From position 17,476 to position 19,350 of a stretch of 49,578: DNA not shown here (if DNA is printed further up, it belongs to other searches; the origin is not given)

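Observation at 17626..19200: Tandem-duplicated RadC: a fused inactive-JAB / active-JAB pseudo-heterodimer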

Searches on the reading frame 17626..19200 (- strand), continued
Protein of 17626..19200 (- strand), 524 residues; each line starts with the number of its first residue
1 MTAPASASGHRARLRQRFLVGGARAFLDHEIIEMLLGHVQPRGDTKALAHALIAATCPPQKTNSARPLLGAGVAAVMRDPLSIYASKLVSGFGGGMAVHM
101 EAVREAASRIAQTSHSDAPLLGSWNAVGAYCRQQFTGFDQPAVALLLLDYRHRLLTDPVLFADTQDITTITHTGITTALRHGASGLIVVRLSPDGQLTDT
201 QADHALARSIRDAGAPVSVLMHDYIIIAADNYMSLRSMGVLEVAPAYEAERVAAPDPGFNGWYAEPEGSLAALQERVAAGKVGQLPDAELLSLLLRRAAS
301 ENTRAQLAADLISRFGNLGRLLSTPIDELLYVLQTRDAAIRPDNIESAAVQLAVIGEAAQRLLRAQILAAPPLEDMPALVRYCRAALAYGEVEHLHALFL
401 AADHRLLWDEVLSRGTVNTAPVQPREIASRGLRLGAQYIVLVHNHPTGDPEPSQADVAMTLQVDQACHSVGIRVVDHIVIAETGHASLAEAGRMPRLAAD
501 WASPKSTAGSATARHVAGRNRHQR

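Call 32: search_solved_structures(query=window:17626-19200:-, max_evalue=0.01, show_alignments=2)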
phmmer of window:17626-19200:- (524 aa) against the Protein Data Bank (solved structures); distinct sequences matched with E-value up to 0.01: 1.
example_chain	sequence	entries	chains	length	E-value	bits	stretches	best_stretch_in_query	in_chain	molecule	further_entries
2qlc_A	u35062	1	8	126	3.5e-16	62.5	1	381-483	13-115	DNA repair protein radC homolog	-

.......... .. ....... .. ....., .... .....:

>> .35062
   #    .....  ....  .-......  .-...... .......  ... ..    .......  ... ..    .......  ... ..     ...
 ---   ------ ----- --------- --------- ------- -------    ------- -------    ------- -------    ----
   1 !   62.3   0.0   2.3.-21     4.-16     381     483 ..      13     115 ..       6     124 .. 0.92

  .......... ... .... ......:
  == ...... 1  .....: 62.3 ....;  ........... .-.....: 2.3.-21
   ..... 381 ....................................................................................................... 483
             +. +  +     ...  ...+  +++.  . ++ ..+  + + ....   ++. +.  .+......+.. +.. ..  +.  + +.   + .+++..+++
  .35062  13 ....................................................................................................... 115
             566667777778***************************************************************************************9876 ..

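Call 39: predict_structure(alignment_id=A1)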
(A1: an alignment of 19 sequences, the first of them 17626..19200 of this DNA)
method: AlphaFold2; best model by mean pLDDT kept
length: 524 residues; sequences in the alignment: 19
mean_pLDDT: 69.6   pTM: 0.53
mean pLDDT of the five models: 69.6, 64.4, 62.4, 62.4, 58.9
residues with pLDDT >= 90: 31; 70-90: 276; 50-70: 135; < 50: 82
segments of 3 or more residues with pLDDT < 50: 1-8, 60-67, 114-118, 237-266, 498-524
pLDDT, mean of each block of 10 residues (from residue 1): 43 64 64 78 74 65 47 63 63 74 81 50 65 78 83 74 91 81 80 82 90 75 83 58 31 32 45 83 82 84 84 70 75 84 85 82 62 67 59 75 75 58 74 81 75 85 87 88 79 65 31 31 30
secondary structure, 60 per line:
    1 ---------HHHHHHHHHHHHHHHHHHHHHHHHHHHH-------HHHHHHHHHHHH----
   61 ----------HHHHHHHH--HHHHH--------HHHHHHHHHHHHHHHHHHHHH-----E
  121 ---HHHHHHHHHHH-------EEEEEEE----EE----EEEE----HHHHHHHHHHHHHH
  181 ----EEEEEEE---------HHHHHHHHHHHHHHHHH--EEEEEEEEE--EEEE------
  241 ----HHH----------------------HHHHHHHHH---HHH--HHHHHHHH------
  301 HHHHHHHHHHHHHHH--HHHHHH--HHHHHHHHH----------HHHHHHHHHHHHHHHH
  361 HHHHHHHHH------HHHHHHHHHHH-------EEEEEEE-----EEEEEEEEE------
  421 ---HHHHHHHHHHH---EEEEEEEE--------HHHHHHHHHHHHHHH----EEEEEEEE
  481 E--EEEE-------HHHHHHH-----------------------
elements in order: H10-37 H45-56 H71-78 H81-85 H94-114 H124-134 E142-148 E159-162 H167-180 E185-191 H201-217 E220-228 E231-234 H270-278 H287-294 H301-315 H318-323 H326-334 H345-369 H376-386 E394-400 E406-414 H424-434 E438-445 H454-468 E473-481 E484-487 H495-501

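Call 40: search_protein_representatives(alignment_id=A1)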
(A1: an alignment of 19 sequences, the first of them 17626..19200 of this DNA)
Query: 19 sequences, 514 profile positions. Proteins with E-value up to 0.001 (for the whole library): 46597; up to 1e-10: 28872; up to 1e-30: 1390. The best 150 are listed.
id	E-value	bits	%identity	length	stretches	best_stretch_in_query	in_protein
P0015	6.9e-244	826.7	-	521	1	4-513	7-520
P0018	4.6e-146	504.0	-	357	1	5-358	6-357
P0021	1.9e-104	366.7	-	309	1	33-315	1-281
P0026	4.4e-73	263.2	-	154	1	373-512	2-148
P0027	1.6e-62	228.4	-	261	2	306-492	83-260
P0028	1.3e-61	225.4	-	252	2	307-488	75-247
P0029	1.4e-61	225.3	-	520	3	279-502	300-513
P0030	2.8e-61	224.3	-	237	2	306-488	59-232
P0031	1.4e-60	221.9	-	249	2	380-489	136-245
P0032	1.5e-59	218.5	-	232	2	306-493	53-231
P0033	8.6e-59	216.1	-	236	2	306-492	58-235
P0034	5.3e-58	213.5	-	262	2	337-491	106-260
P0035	1.3e-57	212.2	-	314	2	350-494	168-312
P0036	2.4e-57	211.3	-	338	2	377-493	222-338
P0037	3.4e-57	210.8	-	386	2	349-488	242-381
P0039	1.6e-56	208.6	-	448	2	341-490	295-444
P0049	2.6e-54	201.3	-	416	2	352-492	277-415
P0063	4.1e-52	194.1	-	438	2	351-492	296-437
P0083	2.9e-49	184.6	-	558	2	251-499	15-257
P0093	1.2e-48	182.6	-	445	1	268-493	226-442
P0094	1.7e-48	182.1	-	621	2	348-492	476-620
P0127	7.6e-47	176.7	-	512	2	351-492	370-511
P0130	8.4e-47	176.5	-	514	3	265-480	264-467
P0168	9.0e-46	173.1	-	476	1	6-492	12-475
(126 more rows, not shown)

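Call 41: search_protein_families(library=pfam, proteins=[P0029, P0130, P0168, P0127, P0083, P0039, P0063, P0094, P0093, P0049], max_evalue=0.01)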
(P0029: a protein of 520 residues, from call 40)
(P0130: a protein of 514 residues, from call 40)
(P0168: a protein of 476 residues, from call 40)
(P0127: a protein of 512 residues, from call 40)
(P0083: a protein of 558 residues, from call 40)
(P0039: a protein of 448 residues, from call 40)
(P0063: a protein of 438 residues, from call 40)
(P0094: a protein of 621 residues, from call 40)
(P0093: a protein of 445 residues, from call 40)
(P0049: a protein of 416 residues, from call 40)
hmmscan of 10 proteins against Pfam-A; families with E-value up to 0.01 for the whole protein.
P0029 (520 aa): 3 families
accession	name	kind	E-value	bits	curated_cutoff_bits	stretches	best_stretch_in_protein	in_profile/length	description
PF04002.20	RadC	-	1.7e-54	183.3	22.1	2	387-503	5-121/121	RadC-like JAB domain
PF14464.11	Prok-JAB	-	3.5e-05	24.1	25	1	429-481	49-102/114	Prokaryotic homologs of the JAB domain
PF20582.4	UPF0758_N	-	6.1e-05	23.5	27.1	0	303-355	20-72/77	UPF0758 N-terminal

P0130 (514 aa): 1 family
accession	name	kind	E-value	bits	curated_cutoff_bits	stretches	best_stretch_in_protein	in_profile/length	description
PF04002.20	RadC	-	1.3e-55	187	22.1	2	360-472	2-114/121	RadC-like JAB domain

P0168 (476 aa): 2 families
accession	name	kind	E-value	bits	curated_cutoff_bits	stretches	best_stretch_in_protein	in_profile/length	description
PF04002.20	RadC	-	2.1e-50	170.1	22.1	2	359-474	5-120/121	RadC-like JAB domain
PF14464.11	Prok-JAB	-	0.0018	18.6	25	1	403-444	51-92/114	Prokaryotic homologs of the JAB domain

P0127 (512 aa): 4 families
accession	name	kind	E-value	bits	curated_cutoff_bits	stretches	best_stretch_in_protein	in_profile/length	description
PF04002.20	RadC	-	3.9e-39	133.8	22.1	1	392-510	2-120/121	RadC-like JAB domain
PF13541.12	ChlI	-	5.3e-24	84.9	27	1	20-139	1-119/121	Subunit ChlI of Mg-chelatase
PF20582.4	UPF0758_N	-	0.00046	20.6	27.1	1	298-365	8-74/77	UPF0758 N-terminal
PF14520.12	HHH_5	-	0.0041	18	27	0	334-367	14-48/57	Helix-hairpin-helix domain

P0083 (558 aa): 1 family
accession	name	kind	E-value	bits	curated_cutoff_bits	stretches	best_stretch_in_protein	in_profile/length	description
PF04002.20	RadC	-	6.4e-42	142.8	22.1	2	132-248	3-119/121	RadC-like JAB domain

P0039 (448 aa): 5 families
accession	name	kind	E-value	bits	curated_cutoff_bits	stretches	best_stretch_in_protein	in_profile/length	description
PF04002.20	RadC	-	8.7e-44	148.8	22.1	1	327-444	2-119/121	RadC-like JAB domain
PF13541.12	ChlI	-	2.8e-07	30.9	27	1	23-129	4-112/121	Subunit ChlI of Mg-chelatase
PF20582.4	UPF0758_N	-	0.00034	21.1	27.1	1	234-299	9-73/77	UPF0758 N-terminal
PF14464.11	Prok-JAB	-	0.00037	20.8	25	1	373-417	48-94/114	Prokaryotic homologs of the JAB domain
PF12826.13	HHH_2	-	0.0034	17.9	27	1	269-304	15-50/64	Helix-hairpin-helix motif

P0063 (438 aa): 4 families
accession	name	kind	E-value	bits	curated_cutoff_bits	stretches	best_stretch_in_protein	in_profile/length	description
PF04002.20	RadC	-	5.8e-39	133.2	22.1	1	319-437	3-121/121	RadC-like JAB domain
PF20582.4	UPF0758_N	-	7e-08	32.9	27.1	1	224-291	8-74/77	UPF0758 N-terminal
PF13541.12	ChlI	-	1.1e-07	32.2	27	1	26-132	6-111/121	Subunit ChlI of Mg-chelatase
PF14464.11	Prok-JAB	-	0.0024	18.2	25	1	372-412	58-95/114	Prokaryotic homologs of the JAB domain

P0094 (621 aa): 3 families
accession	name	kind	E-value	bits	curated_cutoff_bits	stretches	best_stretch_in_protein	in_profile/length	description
PF04002.20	RadC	-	1.7e-39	134.9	22.1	1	501-619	2-120/121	RadC-like JAB domain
PF20582.4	UPF0758_N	-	3.4e-06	27.5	27.1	1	406-475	7-75/77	UPF0758 N-terminal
PF14464.11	Prok-JAB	-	0.0036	17.6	25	0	516-597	45-101/114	Prokaryotic homologs of the JAB domain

P0093 (445 aa): 2 families
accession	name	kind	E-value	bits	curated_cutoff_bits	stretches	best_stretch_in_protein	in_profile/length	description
PF04002.20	RadC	-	1.5e-38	131.9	22.1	1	327-440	7-120/121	RadC-like JAB domain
PF20582.4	UPF0758_N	-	0.0059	17.1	27.1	0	239-294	19-73/77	UPF0758 N-terminal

P0049 (416 aa): 7 families
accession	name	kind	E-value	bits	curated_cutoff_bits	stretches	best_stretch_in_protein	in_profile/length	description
PF04002.20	RadC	-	5e-44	149.6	22.1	1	296-415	2-121/121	RadC-like JAB domain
PF20582.4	UPF0758_N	-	4.3e-06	27.1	27.1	1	201-270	7-75/77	UPF0758 N-terminal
PF13541.12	ChlI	-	6.1e-05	23.4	27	1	6-101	22-111/121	Subunit ChlI of Mg-chelatase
PF14520.12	HHH_5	-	0.0002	22.2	27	1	238-271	14-48/57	Helix-hairpin-helix domain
PF12826.13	HHH_2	-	0.00066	20.2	27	1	238-269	15-46/64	Helix-hairpin-helix motif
PF14464.11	Prok-JAB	-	0.0012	19.2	25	1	343-392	51-95/114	Prokaryotic homologs of the JAB domain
PF00633.29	HHH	-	0.0079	16.5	24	0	249-274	2-27/30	Helix-hairpin-helix motif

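Call 44: fold_search(model_id=the predicted structure, library=pdb)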
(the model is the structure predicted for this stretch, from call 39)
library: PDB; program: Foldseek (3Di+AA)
matches with E <= 10: 335; with E <= 0.001: 5
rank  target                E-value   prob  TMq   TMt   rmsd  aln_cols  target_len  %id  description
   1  2qlc_A                6.4e-08  1.00  0.21  0.84   1.9       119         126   30  The crystal structure of DNA repair protein RadC from Chlorobium tepidum TLS (released 2007-09-04)
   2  2qlc_E                1.1e-07  1.00  0.22  0.86   1.8       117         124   31  The crystal structure of DNA repair protein RadC from Chlorobium tepidum TLS (released 2007-09-04)
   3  2qlc_C                1.2e-07  1.00  0.21  0.84   2.0       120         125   30  The crystal structure of DNA repair protein RadC from Chlorobium tepidum TLS (released 2007-09-04)
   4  2qlc_B                1.6e-06  1.00  0.21  0.82   2.4       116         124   31  The crystal structure of DNA repair protein RadC from Chlorobium tepidum TLS (released 2007-09-04)
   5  2qlc_D                2.7e-06  1.00  0.21  0.84   2.4       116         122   31  The crystal structure of DNA repair protein RadC from Chlorobium tepidum TLS (released 2007-09-04)
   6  5m5q                  5.3e-02  0.94  0.14  0.26  19.3       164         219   13  COPS5(2-257) IN COMPLEX WITH A AZAINDOLE (COMPOUND 4) (released 2017-01-11)
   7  9ea4                  1.3e-01  1.00  0.17  0.20   4.7       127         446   19  Structure of Citrobacter BubCD (released 2025-09-24)
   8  8amz_V                1.8e-01  0.87  0.14  0.23   6.0       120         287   13  Spinach 19S proteasome (released 2022-08-24)
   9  4ocl_E                1.9e-01  0.87  0.13  0.29   7.3       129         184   10  Crystal Structure of the Rpn8-Rpn11 MPN domain heterodimer, crystal form Ia (released 2014-01-29)
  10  9cgc_V                2.2e-01  0.77  0.13  0.20   7.2       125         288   10  Yeast 26S proteasome non-substrate-engaged (S1 state) (released 2025-07-09)
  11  9e8q_c                2.8e-01  0.41  0.16  0.27  22.0       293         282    8  Nub1/Fat10-processing human 26S proteasome with Rpt2 at top of spiral staircase (released 2024-12-04)
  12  4ocn_B                3.0e-01  0.90  0.14  0.35   6.0       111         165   10  Crystal Structure of the Rpn8-Rpn11 MPN domain heterodimer, crystal form II (released 2014-01-29)
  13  6ww7_H                3.0e-01  0.80  0.13  0.33   4.2       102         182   17  Structure of the human ER membrane protein complex in a lipid nanodisc (released 2020-05-27)
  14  6zon_H                3.7e-01  0.16  0.13  0.21  26.5       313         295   11  SARS-CoV-2 Nsp1 bound to a human 43S preinitiation ribosome complex - state 1 (released 2020-07-29)
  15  8s9s_8                3.8e-01  0.57  0.15  0.37  19.1       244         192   15  Structure of the human ER membrane protein complex (EMC) in GDN (released 2023-05-17)
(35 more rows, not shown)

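Call 65: list_cluster_members(proteins=[P0029, P0168, P0083, P0130, P0001])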
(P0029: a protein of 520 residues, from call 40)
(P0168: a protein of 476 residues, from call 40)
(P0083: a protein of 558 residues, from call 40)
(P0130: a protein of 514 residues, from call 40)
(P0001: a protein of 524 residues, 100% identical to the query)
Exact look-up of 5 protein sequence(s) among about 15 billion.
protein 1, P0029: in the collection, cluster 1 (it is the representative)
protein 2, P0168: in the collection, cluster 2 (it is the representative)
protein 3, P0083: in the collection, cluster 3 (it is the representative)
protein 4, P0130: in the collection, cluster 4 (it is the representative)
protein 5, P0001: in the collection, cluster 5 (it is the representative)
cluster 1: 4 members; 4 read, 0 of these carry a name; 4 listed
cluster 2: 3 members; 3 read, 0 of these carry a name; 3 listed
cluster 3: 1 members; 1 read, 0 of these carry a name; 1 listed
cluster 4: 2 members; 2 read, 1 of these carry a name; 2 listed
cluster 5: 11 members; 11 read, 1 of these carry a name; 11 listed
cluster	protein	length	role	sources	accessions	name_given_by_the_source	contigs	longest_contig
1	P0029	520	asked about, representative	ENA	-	-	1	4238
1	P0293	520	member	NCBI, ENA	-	-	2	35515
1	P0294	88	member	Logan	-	-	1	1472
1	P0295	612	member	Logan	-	-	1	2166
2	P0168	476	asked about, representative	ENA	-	-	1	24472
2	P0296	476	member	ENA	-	-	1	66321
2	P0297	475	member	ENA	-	-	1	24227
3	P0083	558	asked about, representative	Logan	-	-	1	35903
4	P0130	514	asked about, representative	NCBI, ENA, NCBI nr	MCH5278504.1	MAG: hypothetical protein J1E60_01810 [Christensenellaceae bacterium] | hypothetical protein [Christensenellaceae bacterium]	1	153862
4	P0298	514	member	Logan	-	-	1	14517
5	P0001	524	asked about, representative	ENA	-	-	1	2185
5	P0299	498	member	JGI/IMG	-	DNA repair protein RadC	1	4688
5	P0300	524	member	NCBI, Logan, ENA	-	-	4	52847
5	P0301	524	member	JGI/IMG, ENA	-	-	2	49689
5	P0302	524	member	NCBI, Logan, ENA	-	-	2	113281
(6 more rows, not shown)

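Call 66: find_encoding_contigs(protein=P0168, flank=5000, max_places=1)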
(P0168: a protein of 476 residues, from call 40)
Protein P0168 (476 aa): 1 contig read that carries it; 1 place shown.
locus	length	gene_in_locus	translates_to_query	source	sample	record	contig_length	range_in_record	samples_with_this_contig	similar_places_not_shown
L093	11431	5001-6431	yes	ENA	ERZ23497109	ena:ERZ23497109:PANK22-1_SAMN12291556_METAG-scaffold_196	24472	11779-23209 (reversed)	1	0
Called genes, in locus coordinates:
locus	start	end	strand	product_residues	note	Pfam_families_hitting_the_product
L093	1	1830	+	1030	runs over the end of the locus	?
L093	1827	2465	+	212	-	PF02572:CobA_CobO_BtuR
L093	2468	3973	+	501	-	PF00224:PK, PF02887:PK_C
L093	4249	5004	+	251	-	PF00557:Peptidase_M24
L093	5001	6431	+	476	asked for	PF04002:RadC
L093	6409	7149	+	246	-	PF17746:SfsA_N, PF03749:SfsA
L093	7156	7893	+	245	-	PF00994:MoCF_biosynth, PF24102:FLAD1_M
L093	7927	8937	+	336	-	PF00044:Gp_dh_N, PF02800:Gp_dh_C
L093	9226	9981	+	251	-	PF02581:TMP-TENI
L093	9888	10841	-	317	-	PF00152:tRNA-synt_2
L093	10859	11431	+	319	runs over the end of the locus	PF04055:Radical_SAM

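Call 67: find_encoding_contigs(protein=P0293, flank=5000, max_places=1)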
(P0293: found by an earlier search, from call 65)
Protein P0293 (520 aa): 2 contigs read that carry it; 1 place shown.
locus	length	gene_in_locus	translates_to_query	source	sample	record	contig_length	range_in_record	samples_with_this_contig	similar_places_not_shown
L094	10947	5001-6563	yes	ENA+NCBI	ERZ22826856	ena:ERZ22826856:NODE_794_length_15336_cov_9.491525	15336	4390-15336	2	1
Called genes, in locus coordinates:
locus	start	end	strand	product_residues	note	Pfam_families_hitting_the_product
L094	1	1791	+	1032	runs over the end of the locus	PF00176:SNF2-rel_dom, PF00270:DEAD, PF00271:Helicase_C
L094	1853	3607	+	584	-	-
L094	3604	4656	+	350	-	-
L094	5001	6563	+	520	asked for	PF04002:RadC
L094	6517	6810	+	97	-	-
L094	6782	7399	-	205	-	PF00293:NUDIX (weak)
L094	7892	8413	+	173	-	PF04542:Sigma70_r2, PF08281:Sigma70_r4_2, PF04545:Sigma70_r4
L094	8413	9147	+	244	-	PF10099:RskA_C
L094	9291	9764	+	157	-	PF02082:Rrf2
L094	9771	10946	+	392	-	?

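Call 75: search_protein_families(library=padloc, proteins=[window:17626-19200:-], max_evalue=0.01)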
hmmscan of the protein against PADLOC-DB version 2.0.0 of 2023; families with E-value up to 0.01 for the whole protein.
window:17626-19200:- (524 aa): 0 families

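Call 76: search_protein_families(library=phrogs, proteins=[window:17626-19200:-], max_evalue=0.001)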
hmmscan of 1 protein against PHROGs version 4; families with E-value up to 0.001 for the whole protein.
window:17626-19200:- (524 aa): 1 family
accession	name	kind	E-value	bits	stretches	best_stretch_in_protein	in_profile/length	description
phrog_10276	-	DNA, RNA and nucleotide metabolism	1.3e-43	149.7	2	352-492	6-151/153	DNA repair protein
